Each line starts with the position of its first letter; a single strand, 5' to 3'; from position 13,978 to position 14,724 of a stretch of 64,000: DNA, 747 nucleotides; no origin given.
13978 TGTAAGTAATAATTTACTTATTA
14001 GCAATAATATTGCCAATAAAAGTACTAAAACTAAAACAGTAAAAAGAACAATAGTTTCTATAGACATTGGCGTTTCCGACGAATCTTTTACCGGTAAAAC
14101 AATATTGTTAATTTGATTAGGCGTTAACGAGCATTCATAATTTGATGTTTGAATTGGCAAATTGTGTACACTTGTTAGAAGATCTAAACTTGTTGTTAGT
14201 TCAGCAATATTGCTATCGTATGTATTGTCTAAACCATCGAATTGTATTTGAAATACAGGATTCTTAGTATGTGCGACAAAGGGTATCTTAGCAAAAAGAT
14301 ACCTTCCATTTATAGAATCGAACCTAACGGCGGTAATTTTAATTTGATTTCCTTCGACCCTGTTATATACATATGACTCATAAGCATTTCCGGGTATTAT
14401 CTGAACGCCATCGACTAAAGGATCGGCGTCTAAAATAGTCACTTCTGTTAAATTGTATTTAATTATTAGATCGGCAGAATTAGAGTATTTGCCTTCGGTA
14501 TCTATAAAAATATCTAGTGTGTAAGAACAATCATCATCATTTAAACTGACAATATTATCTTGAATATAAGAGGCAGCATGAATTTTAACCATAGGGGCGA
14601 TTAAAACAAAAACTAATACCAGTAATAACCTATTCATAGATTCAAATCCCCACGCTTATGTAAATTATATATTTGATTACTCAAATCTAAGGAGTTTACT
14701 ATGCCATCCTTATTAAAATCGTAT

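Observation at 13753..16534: Operon coupling a peptidoglycan hydrolase to a dockerin-like protein and a cohesin-like membrane protein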

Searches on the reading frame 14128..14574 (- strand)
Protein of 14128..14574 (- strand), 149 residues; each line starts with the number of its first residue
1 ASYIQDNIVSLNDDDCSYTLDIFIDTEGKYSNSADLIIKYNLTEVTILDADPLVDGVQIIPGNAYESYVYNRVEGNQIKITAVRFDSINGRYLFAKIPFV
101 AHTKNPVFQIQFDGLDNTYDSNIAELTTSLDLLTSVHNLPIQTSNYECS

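Call 61: search_protein_representatives(alignment_id=A5)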
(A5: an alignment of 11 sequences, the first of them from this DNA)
Query: 11 sequences, 149 profile positions. Proteins with E-value up to 0.001 (for the whole library): 624; up to 1e-10: 259; up to 1e-30: 37. The best 150 are listed.
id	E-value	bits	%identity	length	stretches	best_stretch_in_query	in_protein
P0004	1.9e-73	261.5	-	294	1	1-149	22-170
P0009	1.4e-67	242.4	-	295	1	1-149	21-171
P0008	4.8e-67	240.7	-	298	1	1-149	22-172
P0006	9.9e-66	236.4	-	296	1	1-149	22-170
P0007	2.4e-65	235.2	-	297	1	1-148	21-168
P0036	1.3e-50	187.3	-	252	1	9-149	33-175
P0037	7.8e-39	149.1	-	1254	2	1-141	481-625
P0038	7.2e-35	136.3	-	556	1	2-148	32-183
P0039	2.7e-34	134.4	-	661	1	13-149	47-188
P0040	5.0e-34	133.5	-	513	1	8-149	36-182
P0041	6.1e-34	133.2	-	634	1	1-148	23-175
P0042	9.0e-34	132.7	-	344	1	1-149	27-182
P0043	2.6e-33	131.2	-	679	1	3-148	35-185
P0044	5.1e-33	130.3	-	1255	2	17-142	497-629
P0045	1.0e-32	129.3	-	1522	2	1-142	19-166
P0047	1.3e-32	128.9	-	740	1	2-148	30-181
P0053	1.1e-31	126.0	-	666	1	1-149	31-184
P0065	8.8e-31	123.0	-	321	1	1-148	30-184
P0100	2.3e-28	115.2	-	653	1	14-148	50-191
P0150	3.5e-25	104.8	-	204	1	14-148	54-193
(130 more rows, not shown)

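Call 62: search_protein_families(library=pfam, proteins=[P0036, P0037, P0038, P0039, P0041, P0042, P0045, P0047, P0053, P0065], max_evalue=0.01)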
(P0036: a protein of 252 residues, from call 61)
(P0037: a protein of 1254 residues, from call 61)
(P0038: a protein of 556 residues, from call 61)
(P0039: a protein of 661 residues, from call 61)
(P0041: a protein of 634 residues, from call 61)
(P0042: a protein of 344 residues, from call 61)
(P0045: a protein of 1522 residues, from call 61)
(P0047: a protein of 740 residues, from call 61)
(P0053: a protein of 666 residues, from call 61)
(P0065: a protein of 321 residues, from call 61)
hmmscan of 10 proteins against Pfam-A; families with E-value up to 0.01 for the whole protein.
P0036 (252 aa): 1 family
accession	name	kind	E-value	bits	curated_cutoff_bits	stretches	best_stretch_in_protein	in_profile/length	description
PF06024.17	Orf78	-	0.0099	16.6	29.4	0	204-247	54-94/101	Orf78 (ac78)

P0037 (1254 aa): 7 families
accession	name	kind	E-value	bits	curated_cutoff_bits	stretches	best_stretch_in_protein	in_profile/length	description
PF13620.12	CarboxypepD_reg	-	6.3e-13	49.3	32.3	2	1164-1224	4-62/82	Carboxypeptidase regulatory-like domain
PF00963.24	Cohesin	-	6.2e-12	46.3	24.1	2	493-608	11-127/139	Cohesin domain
PF13205.12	Big_5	-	1.9e-07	32.2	23.6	2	180-284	1-104/105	Bacterial Ig-like domain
PF17210.9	SdrD_B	-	2e-06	28.4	29.7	1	1005-1049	22-66/112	SdrD B-like domain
PF17802.7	SpaA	-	0.00032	21.2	23.1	0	1000-1045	9-56/91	Prealbumin-like fold domain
PF13715.12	CarbopepD_reg_2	-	0.00097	19.6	32.2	0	995-1048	2-51/88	CarboxypepD_reg-like domain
PF07495.19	Y_Y_Y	-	0.004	17.5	26.6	0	790-830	24-63/65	Y_Y_Y domain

P0038 (556 aa): 3 families
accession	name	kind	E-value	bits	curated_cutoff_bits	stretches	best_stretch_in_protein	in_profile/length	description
PF13205.12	Big_5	-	1.1e-07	32.9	23.6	1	186-279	1-93/105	Bacterial Ig-like domain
PF13620.12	CarboxypepD_reg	-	7.6e-05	23.4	32.3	1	415-478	4-70/82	Carboxypeptidase regulatory-like domain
PF13715.12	CarbopepD_reg_2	-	0.00015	22.2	32.2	1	415-490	3-77/88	CarboxypepD_reg-like domain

P0039 (661 aa): 3 families
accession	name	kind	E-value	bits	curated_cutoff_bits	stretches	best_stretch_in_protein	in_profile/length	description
PF13620.12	CarboxypepD_reg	-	3.6e-08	34.1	32.3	1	387-454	4-71/82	Carboxypeptidase regulatory-like domain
PF13715.12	CarbopepD_reg_2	-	3.8e-07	30.5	32.2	1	387-455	3-67/88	CarboxypepD_reg-like domain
PF17210.9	SdrD_B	-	0.0015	19.1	29.7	0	412-446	37-72/112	SdrD B-like domain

P0041 (634 aa): 4 families
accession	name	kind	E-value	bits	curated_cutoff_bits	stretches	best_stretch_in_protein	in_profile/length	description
PF13620.12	CarboxypepD_reg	-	7.6e-14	52.3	32.3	1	369-439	4-74/82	Carboxypeptidase regulatory-like domain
PF13715.12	CarbopepD_reg_2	-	1.3e-11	44.7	32.2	2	369-448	3-77/88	CarboxypepD_reg-like domain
PF17210.9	SdrD_B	-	2.3e-05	25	29.7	0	378-424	22-69/112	SdrD B-like domain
PF24991.2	Ig_NUP210_4th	-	0.005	16.9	25.2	0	260-300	9-51/79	NUP210 forth Ig-like domain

P0042 (344 aa): 1 family
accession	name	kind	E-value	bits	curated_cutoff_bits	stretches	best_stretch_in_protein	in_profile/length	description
PF00963.24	Cohesin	-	4.4e-06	27.4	24.1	1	45-161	15-132/139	Cohesin domain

P0045 (1522 aa): 6 families
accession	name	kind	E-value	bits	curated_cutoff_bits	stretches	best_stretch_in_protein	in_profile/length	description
PF13620.12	CarboxypepD_reg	-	1.4e-16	61.1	32.3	2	1230-1288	4-60/82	Carboxypeptidase regulatory-like domain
PF00963.24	Cohesin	-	6.8e-11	43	24.1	2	501-597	31-121/139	Cohesin domain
PF13205.12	Big_5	-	1.6e-06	29.3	23.6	1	170-275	1-105/105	Bacterial Ig-like domain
PF17210.9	SdrD_B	-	8.7e-05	23.1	29.7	1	1239-1298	22-80/112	SdrD B-like domain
PF13715.12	CarbopepD_reg_2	-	0.00034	21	32.2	0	1230-1298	3-66/88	CarboxypepD_reg-like domain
PF17957.7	Big_7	-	0.00091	20.3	24.1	0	287-345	7-61/70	Bacterial Ig domain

P0047 (740 aa): 3 families
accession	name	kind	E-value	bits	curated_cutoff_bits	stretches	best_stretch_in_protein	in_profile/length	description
PF13620.12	CarboxypepD_reg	-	2.8e-16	60.1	32.3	2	479-547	4-74/82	Carboxypeptidase regulatory-like domain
PF13715.12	CarbopepD_reg_2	-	8e-13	48.7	32.2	1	479-547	3-69/88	CarboxypepD_reg-like domain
PF17210.9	SdrD_B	-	3.4e-06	27.7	29.7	1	486-538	20-74/112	SdrD B-like domain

P0053 (666 aa): 3 families
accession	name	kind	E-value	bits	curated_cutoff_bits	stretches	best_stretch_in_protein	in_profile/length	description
PF13620.12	CarboxypepD_reg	-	8.5e-13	48.9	32.3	2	388-460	4-76/82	Carboxypeptidase regulatory-like domain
PF17210.9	SdrD_B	-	0.0021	18.7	29.7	0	410-442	34-67/112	SdrD B-like domain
PF17802.7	SpaA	-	0.0071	16.9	23.1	0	546-583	8-46/91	Prealbumin-like fold domain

P0065 (321 aa): 0 families

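Call 64: list_cluster_members(proteins=[P0036, P0037, P0041, P0042, P0045, P0047, P0053, P0065, P0100, P0150])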
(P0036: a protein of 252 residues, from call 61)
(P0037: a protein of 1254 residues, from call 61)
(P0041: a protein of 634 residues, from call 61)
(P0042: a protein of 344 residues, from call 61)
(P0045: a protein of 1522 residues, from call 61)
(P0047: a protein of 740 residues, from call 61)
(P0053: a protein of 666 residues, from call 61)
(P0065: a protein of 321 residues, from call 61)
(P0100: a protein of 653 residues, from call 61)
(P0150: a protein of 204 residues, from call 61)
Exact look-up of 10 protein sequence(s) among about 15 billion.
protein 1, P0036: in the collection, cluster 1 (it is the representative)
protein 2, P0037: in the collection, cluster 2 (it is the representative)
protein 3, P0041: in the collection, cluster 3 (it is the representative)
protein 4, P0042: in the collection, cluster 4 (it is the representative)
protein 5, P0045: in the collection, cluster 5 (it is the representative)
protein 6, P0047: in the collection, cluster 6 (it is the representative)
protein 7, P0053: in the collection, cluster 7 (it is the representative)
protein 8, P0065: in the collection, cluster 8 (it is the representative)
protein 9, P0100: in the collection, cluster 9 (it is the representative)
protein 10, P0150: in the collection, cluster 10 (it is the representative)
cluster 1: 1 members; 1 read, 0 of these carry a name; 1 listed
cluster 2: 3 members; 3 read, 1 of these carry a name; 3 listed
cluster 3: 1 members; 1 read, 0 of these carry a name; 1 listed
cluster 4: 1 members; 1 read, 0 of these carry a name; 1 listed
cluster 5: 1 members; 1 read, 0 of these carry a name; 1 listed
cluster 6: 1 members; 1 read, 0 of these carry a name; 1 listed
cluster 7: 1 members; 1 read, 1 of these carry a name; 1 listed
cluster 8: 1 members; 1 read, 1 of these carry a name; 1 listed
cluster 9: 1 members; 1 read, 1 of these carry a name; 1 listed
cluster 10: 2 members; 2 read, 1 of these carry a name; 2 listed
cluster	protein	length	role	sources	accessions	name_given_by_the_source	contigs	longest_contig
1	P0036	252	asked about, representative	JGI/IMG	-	-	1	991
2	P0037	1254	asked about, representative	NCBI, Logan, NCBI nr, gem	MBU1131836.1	hypothetical protein KKC32_01100 [Patescibacteria group bacterium] | hypothetical protein [Patescibacteria group bacterium]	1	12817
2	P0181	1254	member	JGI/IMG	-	-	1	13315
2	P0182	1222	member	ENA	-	-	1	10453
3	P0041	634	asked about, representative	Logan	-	-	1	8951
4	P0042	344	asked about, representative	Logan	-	-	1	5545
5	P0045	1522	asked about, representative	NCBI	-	-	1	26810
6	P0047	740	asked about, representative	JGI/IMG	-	-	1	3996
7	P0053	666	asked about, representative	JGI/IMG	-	hypothetical protein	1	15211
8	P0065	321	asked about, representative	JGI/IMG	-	hypothetical protein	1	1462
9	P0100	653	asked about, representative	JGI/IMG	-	hypothetical protein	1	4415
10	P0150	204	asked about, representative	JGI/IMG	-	hypothetical protein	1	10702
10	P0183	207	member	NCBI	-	-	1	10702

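Call 65: find_encoding_contigs(protein=P0037, flank=6000, max_places=2)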
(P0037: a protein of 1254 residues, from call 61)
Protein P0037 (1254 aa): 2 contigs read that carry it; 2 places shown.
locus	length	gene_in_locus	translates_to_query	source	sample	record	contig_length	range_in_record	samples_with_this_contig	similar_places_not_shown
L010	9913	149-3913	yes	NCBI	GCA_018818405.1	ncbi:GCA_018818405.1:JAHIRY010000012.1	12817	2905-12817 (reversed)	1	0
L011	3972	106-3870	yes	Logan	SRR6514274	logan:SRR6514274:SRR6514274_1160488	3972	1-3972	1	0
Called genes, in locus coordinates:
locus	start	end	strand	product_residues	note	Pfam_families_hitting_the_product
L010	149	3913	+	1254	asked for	PF13205:Big_5 (faint), PF00963:Cohesin, PF17210:SdrD_B (faint), PF13620:CarboxypepD_reg (faint)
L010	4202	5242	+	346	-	PF00404:Dockerin_1 (faint)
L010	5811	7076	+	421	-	PF00963:Cohesin (weak)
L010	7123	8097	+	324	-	-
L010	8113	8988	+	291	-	-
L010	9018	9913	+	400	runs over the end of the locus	-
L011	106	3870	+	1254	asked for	PF13205:Big_5 (faint), PF00963:Cohesin, PF17210:SdrD_B (faint), PF13620:CarboxypepD_reg (faint)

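Call 66: find_encoding_contigs(protein=P0053, flank=6000, max_places=2)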
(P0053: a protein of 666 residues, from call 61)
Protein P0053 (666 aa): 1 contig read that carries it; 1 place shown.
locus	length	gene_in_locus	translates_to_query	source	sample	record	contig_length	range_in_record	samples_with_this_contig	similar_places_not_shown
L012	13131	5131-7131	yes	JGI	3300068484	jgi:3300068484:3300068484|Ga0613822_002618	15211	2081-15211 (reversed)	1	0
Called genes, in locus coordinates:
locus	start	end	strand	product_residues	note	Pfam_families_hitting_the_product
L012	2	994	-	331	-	?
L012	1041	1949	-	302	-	PF00890:FAD_binding_2 (weak), PF01266:DAO (faint), PF03486:HI0933_like (faint), PF07992:Pyr_redox_2, PF12831:FAD_oxidored (faint), PF13738:Pyr_redox_3, PF00070:Pyr_redox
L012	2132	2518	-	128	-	PF00085:Thioredoxin, PF13098:Thioredoxin_2 (faint)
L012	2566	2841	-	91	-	PF02583:Trns_repr_metal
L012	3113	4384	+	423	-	PF01551:Peptidase_M23 (weak)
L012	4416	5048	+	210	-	-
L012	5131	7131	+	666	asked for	PF13620:CarboxypepD_reg (weak)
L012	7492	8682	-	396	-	PF00266:Aminotran_5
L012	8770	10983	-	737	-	PF13620:CarboxypepD_reg (weak), PF13715:CarbopepD_reg_2, PF09430:EMC7_beta-sandw (faint), PF13620:CarboxypepD_reg (weak), PF26549:Tricorn_N (weak)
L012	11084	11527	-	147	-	PF04138:GtrA_DPMS_TM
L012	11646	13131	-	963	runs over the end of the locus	PF01551:Peptidase_M23, PF13517:FG-GAP_3 (faint), PF01839:FG-GAP (faint), PF00028:Cadherin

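Call 67: find_encoding_contigs(protein=P0045, flank=7000, max_places=1)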
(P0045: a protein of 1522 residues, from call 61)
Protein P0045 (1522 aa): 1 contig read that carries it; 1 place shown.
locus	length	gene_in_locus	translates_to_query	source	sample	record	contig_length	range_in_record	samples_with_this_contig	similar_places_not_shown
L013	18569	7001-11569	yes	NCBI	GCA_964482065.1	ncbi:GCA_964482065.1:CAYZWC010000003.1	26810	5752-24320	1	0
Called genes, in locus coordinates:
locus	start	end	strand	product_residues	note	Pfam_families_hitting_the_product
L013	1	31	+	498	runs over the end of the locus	PF00133:tRNA-synt_1, PF01406:tRNA-synt_1e, PF09334:tRNA-synt_1g, PF00133:tRNA-synt_1, PF08264:Anticodon_1, PF19303:Anticodon_3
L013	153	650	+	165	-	PF02674:Colicin_V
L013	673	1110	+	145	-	PF13366:PDDEXK_3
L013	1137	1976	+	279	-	PF01026:TatD_DNase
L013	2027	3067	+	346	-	PF02646:RmuC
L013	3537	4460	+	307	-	-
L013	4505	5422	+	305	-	-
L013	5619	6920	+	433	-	PF00041:fn3, PF16656:Pur_ac_phosph_N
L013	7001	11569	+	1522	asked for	PF13205:Big_5 (weak), PF00963:Cohesin (weak), PF13620:CarboxypepD_reg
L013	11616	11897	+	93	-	-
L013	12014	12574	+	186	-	PF01797:Y1_Tnp (weak)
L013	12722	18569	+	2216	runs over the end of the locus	-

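Call 68: find_encoding_contigs(protein=P0041, flank=6000, max_places=1)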
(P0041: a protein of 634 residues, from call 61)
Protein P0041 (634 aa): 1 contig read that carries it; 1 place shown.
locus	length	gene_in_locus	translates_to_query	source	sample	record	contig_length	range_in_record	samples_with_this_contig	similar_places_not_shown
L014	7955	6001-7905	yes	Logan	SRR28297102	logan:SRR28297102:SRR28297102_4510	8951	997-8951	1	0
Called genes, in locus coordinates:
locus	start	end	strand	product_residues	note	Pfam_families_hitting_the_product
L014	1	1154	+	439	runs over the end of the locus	-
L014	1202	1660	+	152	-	-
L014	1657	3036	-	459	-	PF00534:Glycos_transf_1 (weak)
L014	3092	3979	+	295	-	PF00483:NTP_transferase, PF12804:NTP_transf_3 (weak)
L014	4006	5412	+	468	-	PF02878:PGM_PMM_I, PF02879:PGM_PMM_II, PF02880:PGM_PMM_III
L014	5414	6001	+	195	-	-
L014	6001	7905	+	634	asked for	PF17210:SdrD_B (faint), PF13620:CarboxypepD_reg, PF13715:CarbopepD_reg_2 (weak)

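Call 69: find_encoding_contigs(protein=P0042, flank=6000, max_places=1)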
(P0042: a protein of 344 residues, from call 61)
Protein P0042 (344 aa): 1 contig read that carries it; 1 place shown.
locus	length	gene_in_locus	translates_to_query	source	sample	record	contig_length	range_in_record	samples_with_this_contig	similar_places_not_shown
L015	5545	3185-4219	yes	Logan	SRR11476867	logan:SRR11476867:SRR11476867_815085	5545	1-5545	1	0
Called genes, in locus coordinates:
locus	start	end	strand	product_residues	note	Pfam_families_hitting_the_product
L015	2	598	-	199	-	?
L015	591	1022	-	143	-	PF02381:MraZ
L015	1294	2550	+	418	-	-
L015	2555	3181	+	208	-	-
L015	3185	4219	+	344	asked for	PF00963:Cohesin (weak)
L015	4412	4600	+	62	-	-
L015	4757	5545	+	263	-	?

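Call 74: search_solved_structures(query=A6, max_evalue=1, show_alignments=1)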
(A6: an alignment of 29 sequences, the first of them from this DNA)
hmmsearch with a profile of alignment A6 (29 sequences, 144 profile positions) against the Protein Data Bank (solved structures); distinct sequences matched with E-value up to 1: 3.
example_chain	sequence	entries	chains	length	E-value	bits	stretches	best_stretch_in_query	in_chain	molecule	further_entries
4dou_A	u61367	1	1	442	0.19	14.7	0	64-81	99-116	Adiponectin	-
8onu_A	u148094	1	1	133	0.3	14.1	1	66-112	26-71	Lipopolysaccharide export system protein LptA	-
3ul4_A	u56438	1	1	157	0.4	13.7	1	33-132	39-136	Cellulosome-anchoring protein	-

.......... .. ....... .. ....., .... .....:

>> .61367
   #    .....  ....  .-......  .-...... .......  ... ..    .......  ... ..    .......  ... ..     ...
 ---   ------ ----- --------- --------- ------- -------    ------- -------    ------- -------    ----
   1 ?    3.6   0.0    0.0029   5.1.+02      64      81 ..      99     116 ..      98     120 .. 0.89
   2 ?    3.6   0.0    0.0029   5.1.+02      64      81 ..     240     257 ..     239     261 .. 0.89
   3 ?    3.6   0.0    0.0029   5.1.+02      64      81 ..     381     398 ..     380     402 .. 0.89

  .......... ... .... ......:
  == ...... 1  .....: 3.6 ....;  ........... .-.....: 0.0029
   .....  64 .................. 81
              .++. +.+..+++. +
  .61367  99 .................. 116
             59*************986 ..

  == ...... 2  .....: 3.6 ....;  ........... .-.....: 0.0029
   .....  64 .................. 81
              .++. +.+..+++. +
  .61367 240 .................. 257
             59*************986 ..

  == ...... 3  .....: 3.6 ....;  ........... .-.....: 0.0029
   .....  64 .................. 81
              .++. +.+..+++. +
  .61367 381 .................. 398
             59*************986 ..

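Call 75: search_protein_families(library=pfam, alignment_id=A6, max_evalue=0.01)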
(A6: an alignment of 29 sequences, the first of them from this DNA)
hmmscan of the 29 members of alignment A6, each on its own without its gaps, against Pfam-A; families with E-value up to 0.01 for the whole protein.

A. member 1, seq(139 aa): 0 families

B. families by the number of members that match (of 29 scanned): 2 families
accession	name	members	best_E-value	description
PF00963.24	Cohesin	19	6e-08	Cohesin domain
PF04969.22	CS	1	0.0081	CS domain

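Call 77: find_related_loci(query=A7, collection=metagenome_contigs, flank=5000)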
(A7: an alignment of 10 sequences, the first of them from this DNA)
Query A7 (139 aa) in metagenome_contigs; peptide patterns used: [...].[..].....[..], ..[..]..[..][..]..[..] (x = any residue, [..] = any of these).
119 stretches matched a pattern; 26 encode a relative of the query (tblastn E <= 1e-3); 26 distinct loci.
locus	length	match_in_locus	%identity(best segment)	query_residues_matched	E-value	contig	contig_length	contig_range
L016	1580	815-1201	48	13-136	7e-31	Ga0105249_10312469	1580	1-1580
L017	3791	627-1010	48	13-135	2e-30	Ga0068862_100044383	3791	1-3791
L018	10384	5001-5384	50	16-138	3e-30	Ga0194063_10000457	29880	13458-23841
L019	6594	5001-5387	47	15-138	6e-28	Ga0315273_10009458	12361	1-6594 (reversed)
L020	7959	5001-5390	43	14-138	8e-27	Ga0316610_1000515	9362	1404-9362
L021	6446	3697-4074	46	16-138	1e-26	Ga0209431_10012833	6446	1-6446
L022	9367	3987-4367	42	16-138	2e-24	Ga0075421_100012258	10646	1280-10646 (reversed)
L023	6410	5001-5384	44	16-138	3e-24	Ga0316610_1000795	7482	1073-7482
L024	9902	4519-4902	43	16-138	8e-24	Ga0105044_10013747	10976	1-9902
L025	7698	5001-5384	43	16-138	9e-24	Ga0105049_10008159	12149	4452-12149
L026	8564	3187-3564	44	16-136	1e-23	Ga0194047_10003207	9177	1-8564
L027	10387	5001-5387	39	14-138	2e-22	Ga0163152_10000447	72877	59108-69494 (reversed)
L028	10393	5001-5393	41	15-138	1e-21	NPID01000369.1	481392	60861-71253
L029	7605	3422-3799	35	16-138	2e-21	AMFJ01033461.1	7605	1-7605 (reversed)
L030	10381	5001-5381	42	16-135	7e-21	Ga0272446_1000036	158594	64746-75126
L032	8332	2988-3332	40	16-125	1e-19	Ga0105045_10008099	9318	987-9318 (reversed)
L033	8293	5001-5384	39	16-138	3e-19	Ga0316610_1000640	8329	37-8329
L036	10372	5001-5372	35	13-138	5e-17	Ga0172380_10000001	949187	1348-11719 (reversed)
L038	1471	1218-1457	45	4-85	3e-15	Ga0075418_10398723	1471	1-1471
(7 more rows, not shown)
